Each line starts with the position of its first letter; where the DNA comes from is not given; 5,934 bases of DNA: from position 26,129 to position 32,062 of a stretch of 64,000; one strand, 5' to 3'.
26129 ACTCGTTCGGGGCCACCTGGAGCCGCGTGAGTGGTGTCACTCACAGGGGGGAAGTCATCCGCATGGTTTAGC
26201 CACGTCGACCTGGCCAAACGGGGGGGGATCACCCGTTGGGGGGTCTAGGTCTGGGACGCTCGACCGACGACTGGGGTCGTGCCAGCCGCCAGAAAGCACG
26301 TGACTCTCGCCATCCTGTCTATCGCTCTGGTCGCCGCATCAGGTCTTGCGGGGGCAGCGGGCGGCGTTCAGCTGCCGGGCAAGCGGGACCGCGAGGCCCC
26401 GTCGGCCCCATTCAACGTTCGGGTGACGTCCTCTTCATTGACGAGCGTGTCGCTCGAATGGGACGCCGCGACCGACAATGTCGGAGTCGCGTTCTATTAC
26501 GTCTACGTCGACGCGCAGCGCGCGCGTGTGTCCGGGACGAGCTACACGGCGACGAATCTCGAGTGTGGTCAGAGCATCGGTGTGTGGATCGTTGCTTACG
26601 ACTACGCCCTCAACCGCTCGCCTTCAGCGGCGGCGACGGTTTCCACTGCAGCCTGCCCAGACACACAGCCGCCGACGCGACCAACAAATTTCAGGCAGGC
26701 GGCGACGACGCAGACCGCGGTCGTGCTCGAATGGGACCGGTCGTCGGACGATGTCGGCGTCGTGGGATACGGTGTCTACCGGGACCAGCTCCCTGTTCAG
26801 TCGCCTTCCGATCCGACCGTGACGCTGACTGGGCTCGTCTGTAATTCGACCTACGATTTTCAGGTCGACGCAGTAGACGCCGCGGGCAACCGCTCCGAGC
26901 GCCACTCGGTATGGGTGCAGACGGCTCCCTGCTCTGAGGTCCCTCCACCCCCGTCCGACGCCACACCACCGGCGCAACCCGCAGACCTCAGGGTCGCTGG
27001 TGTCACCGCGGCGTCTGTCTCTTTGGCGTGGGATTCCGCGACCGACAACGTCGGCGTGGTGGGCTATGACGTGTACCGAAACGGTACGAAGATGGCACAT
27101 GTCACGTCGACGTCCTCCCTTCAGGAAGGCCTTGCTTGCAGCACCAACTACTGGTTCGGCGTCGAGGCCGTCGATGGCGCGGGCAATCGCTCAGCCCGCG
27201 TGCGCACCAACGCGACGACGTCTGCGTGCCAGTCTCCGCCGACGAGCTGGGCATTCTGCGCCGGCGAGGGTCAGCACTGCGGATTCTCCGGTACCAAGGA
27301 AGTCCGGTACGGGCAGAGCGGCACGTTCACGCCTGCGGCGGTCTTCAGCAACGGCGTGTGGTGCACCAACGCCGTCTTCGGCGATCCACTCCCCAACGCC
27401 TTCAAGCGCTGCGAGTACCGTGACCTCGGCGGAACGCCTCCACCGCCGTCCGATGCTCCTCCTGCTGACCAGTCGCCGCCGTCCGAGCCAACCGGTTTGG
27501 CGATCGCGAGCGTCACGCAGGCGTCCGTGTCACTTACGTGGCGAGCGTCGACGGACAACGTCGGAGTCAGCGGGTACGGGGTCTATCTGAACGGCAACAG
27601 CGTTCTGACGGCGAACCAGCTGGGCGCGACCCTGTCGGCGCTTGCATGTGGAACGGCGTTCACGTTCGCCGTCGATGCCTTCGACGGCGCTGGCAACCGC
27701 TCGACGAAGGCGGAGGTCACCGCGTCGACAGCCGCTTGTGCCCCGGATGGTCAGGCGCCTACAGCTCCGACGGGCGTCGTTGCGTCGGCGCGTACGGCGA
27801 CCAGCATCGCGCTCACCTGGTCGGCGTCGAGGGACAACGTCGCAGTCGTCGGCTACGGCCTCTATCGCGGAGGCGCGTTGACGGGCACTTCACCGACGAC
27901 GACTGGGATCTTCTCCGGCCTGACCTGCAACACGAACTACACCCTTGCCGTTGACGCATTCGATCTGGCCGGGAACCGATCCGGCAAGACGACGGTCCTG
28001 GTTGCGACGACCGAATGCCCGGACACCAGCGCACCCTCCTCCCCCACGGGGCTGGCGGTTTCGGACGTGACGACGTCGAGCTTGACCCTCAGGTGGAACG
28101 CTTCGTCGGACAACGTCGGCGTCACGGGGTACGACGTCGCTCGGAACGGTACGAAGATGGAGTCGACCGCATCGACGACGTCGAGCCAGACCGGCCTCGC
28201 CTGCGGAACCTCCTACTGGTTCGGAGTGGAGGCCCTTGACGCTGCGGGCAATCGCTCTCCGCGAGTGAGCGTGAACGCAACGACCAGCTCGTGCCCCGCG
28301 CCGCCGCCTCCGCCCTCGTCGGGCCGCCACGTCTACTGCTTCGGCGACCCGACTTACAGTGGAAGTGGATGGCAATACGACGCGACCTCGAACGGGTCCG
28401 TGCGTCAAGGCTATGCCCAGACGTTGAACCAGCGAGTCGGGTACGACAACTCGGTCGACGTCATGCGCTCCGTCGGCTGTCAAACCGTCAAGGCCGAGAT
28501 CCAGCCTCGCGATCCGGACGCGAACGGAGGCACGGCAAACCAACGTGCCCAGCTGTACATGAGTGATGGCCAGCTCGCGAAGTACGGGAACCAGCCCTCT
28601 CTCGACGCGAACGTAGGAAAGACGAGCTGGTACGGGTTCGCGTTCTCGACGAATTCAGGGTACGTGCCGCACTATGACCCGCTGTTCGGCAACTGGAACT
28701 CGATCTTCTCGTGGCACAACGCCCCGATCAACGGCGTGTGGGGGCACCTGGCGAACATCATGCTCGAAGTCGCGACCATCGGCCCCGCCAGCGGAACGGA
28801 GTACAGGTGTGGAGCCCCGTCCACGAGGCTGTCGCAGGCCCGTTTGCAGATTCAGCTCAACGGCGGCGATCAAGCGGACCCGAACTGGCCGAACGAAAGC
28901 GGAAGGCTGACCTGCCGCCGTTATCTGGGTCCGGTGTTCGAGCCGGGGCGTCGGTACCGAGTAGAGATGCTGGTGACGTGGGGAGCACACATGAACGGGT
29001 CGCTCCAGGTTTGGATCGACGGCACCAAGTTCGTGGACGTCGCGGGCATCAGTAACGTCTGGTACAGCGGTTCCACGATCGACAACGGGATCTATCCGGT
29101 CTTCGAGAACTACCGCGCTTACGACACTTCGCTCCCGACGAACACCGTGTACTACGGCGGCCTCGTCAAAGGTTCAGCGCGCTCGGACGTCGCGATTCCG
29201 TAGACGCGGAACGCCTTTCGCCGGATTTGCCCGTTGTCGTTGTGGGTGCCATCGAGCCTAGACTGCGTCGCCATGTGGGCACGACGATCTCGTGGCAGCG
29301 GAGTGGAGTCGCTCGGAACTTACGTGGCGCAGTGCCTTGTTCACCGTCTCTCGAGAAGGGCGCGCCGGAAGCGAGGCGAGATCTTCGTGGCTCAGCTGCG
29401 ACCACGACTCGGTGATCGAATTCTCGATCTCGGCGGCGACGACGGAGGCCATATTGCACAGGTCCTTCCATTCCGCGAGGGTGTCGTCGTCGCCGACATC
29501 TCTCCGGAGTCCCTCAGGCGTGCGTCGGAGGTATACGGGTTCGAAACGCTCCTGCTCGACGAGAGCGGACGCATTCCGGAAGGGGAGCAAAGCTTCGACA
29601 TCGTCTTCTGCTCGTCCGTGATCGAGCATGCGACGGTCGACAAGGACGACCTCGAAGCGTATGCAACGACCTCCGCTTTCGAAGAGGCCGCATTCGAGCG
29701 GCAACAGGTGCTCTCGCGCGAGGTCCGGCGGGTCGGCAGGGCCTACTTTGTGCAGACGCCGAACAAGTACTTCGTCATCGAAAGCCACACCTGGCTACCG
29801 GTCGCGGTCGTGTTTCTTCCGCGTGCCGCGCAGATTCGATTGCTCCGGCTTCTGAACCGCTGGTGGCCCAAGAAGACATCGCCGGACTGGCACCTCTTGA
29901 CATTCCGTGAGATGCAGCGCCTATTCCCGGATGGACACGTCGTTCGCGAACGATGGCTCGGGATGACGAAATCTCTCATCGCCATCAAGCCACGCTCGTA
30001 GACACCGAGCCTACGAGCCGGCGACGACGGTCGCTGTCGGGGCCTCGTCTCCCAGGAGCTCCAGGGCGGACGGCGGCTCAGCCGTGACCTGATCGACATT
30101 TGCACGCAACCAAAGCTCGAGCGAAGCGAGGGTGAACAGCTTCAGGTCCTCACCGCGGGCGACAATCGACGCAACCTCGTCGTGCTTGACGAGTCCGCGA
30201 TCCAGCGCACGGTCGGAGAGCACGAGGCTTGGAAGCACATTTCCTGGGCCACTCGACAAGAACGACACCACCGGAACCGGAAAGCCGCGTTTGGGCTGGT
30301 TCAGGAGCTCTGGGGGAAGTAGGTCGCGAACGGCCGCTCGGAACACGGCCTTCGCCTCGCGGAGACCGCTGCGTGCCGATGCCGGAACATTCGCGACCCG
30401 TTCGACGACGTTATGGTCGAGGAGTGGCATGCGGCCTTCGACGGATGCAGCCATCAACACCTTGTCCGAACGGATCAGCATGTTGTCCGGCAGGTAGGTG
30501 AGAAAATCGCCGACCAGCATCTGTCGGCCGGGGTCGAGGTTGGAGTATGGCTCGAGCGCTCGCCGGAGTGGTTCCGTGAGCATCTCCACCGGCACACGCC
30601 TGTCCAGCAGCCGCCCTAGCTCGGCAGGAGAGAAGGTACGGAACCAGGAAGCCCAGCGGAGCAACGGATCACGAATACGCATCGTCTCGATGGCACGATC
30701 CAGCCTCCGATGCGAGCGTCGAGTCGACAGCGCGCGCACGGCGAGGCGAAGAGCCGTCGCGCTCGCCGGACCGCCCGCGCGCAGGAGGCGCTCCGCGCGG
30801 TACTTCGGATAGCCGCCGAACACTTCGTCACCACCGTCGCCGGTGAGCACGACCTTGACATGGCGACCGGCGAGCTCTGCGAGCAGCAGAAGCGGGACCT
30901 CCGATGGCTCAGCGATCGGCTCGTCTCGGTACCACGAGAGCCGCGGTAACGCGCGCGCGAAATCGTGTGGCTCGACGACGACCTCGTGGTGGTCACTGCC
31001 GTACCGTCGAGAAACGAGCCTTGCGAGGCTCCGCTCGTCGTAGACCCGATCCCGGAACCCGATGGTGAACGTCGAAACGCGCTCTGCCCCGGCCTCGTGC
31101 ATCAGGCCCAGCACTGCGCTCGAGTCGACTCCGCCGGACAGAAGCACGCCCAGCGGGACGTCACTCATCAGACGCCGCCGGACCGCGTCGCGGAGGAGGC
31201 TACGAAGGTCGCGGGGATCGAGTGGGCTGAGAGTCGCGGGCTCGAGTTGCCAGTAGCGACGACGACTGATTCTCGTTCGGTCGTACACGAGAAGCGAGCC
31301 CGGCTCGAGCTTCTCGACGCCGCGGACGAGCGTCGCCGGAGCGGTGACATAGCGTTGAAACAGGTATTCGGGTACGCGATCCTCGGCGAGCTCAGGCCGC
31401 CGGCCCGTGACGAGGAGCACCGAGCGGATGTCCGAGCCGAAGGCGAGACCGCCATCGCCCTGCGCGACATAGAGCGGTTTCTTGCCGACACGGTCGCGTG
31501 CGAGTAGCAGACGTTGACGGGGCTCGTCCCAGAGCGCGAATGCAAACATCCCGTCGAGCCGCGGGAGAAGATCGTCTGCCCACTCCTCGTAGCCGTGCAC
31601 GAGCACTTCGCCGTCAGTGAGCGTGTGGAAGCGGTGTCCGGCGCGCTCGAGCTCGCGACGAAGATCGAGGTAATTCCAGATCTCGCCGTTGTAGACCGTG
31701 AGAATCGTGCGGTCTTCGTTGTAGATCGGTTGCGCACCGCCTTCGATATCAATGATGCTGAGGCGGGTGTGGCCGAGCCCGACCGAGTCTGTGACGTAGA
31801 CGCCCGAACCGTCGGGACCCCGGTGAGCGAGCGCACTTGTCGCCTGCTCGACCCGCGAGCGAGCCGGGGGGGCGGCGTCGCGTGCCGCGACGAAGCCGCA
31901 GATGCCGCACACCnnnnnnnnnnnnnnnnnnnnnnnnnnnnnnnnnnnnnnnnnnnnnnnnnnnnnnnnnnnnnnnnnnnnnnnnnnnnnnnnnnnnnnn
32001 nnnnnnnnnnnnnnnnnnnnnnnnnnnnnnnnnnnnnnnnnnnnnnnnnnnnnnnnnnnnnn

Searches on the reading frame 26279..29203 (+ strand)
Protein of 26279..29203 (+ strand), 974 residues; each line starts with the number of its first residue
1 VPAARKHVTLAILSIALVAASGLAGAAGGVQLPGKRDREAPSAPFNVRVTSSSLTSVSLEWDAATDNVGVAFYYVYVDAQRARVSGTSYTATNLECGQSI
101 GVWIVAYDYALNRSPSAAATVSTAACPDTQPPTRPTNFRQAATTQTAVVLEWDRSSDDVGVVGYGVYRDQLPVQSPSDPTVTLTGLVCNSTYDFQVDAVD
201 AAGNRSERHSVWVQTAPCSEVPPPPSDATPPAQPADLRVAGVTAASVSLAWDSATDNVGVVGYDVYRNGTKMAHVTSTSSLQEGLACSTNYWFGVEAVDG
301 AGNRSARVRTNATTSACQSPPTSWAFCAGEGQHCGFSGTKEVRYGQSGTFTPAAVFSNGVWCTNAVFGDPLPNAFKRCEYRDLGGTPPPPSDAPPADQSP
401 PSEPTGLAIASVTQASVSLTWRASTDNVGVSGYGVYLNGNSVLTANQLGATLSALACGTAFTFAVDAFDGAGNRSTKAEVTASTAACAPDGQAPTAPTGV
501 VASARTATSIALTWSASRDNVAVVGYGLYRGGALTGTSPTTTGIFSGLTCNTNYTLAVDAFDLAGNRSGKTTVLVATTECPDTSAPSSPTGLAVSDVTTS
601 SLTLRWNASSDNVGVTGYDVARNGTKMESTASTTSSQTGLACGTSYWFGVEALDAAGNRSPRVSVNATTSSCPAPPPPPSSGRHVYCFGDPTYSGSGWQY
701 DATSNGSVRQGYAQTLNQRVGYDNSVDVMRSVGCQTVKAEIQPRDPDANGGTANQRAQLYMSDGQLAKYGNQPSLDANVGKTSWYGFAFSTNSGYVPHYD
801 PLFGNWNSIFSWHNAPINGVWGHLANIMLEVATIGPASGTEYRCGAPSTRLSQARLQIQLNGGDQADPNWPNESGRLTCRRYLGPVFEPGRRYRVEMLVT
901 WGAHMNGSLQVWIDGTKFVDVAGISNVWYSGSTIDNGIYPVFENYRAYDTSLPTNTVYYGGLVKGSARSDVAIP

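Call 44: search_protein_families(library=pfam, proteins=[window:26279-29203:+], max_evalue=0.001)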
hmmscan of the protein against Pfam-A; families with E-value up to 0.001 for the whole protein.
window:26279-29203:+ (974 aa): 8 families
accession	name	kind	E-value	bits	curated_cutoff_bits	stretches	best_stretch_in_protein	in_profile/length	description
PF00041.27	fn3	-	8.9e-45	151.3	25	6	587-662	1-78/84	Fibronectin type III domain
PF16893.11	fn3_2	-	8.7e-19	67.9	27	0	132-204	3-79/89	Fibronectin type III domain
PF25523.1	Ig_RIMBP2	-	3.5e-11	43.5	27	0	230-279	2-59/105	RIMBP2-like, immunoglobulin-like domain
PF14099.13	Polysacc_lyase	-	1.3e-08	35.4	29.9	1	720-959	18-206/210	Polysaccharide lyase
PF25059.1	FN3_DSCAM-DSCAML_C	-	3.2e-07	31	39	0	178-223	44-89/89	DSCAM/DSCAML C-terminal Fn3-like domain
PF18370.7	RGI_lyase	-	3.9e-07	30.8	27.8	0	242-283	14-57/86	Rhamnogalacturonan I lyases beta-sheet domain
PF12245.14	Big_3_2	-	4e-06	27.4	23.3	0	189-208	94-113/122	Bacterial Ig-like domain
PF17957.7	Big_7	-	6.3e-05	24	24.1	0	597-634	14-51/70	Bacterial Ig domain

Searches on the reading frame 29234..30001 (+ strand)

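Call 3: search_protein_families(library=pfam, proteins=[window:29234-30001:+], max_evalue=0.01)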
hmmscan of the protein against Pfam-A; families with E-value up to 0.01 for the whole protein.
window:29234-30001:+ (255 aa): 5 families
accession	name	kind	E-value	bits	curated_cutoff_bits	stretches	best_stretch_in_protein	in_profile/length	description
PF08242.18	Methyltransf_12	-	5.1e-06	27.6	30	1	64-138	1-79/98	Methyltransferase domain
PF08241.18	Methyltransf_11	-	1.4e-05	26.1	21.2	1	64-137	1-74/95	Methyltransferase domain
PF13649.12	Methyltransf_25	-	1.7e-05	25.8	27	1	63-141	1-83/97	Methyltransferase domain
PF13489.12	Methyltransf_23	-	0.00087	19.5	27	1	39-132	5-93/164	Methyltransferase domain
PF13847.12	Methyltransf_31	-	0.0011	19.1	27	1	61-187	5-117/145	Methyltransferase domain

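Call 4: search_protein_families(library=ncbifam, proteins=[window:29234-30001:+], max_evalue=0.01)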
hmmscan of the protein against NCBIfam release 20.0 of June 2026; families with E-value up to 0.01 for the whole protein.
window:29234-30001:+ (255 aa): 0 families

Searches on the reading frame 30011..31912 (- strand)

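Call 3: search_protein_families(library=pfam, proteins=[window:30011-31912:-], max_evalue=0.01)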
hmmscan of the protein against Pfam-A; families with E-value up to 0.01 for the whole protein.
window:30011-31912:- (633 aa): 5 families
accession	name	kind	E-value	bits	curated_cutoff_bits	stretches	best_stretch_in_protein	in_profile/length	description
PF00733.27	Asn_synthase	-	3.3e-88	297.1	21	1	236-603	2-354/354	Asparagine synthase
PF13522.11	GATase_6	-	2.5e-42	144.4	27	1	33-161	1-130/130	Glutamine amidotransferase domain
PF13537.11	GATase_7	-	6.6e-42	142.8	25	1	48-165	1-121/123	Glutamine amidotransferase domain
PF06508.19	QueC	-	0.0011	18.9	22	1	256-314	4-61/210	Queuosine biosynthesis protein QueC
PF12481.13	DUF3700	-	0.0013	18.7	27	1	112-163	122-174/228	Aluminium induced protein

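Call 4: search_protein_families(library=ncbifam, proteins=[window:30011-31912:-], max_evalue=0.01)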
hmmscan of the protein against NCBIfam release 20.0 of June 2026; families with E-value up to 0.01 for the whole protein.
window:30011-31912:- (633 aa): 11 families
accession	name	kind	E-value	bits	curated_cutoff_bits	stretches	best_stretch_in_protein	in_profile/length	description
TIGR01536.1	asn_synth_AEB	equivalog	4e-133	445.1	267.1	1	2-544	1-517/517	asparagine synthase (glutamine-hydrolyzing)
TIGR03108.1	eps_aminotran_1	hypoth_equivalog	2.1e-129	433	816.9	1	1-585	1-602/628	XrtA/PEP-CTERM system amidotransferase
TIGR03104.1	trio_amidotrans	equivalog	4.1e-112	375.4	570.1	2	1-372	1-384/589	N-acetylglutaminylglutamine amidotransferase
NF006949.0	PRK09431.1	equivalog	2.9e-82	277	499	2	1-369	1-359/554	asparagine synthase B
NF033535.1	lass_lactam_cya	exception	2.6e-60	204.7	525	1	1-365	1-376/668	lasso peptide isopeptide bond-forming cyclase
NF033561.1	macrolact_Ik_Al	subfamily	2.2e-25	89.3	300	1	126-538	84-486/561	albusnodin/ikarugamycin family macrolactam cyclase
NF001484.0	PRK00331.1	subfamily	2.5e-16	59.2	381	1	42-180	65-213/601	isomerizing glutamine--fructose-6-phosphate transaminase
TIGR01135.1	glmS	equivalog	1.2e-14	53.8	418.05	1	42-179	64-211/607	glutamine--fructose-6-phosphate transaminase (isomerizing)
TIGR01134.1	purF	equivalog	5.4e-10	39.2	350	1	43-158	65-192/432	amidophosphoribosyltransferase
NF002048.0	PRK00876.1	subfamily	0.0002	20.3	313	1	236-315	23-102/330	NAD(+) synthase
NF010587.0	PRK13980.1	equivalog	0.0036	16.5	255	1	236-312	18-93/267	NAD+ synthase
